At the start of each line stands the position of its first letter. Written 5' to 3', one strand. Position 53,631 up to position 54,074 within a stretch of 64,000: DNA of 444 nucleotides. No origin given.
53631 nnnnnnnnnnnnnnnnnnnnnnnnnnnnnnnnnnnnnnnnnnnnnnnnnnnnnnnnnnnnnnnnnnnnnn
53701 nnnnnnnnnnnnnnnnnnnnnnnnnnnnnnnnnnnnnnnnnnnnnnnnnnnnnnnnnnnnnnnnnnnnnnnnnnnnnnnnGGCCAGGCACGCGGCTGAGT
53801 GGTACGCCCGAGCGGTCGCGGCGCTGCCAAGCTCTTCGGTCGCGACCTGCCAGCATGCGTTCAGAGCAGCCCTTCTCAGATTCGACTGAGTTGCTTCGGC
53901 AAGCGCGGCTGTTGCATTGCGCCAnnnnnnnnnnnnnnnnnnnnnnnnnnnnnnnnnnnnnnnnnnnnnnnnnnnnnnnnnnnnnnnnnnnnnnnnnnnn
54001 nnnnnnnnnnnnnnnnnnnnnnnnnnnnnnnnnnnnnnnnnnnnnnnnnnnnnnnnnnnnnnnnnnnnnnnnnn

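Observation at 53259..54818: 519-aa protein built from about ten tandem 24-residue Trp-initiated helical repeats: unrecognised repeat family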

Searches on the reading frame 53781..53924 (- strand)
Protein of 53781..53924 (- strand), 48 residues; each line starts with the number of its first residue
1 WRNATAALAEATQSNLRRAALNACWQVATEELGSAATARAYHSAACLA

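Call 88: find_homologous_proteins(query=A8, max_evalue=0.001)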
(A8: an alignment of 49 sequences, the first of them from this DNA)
Query A8 (49 sequences): 390 candidates shared short words with the query, none scored E <= 0.001.
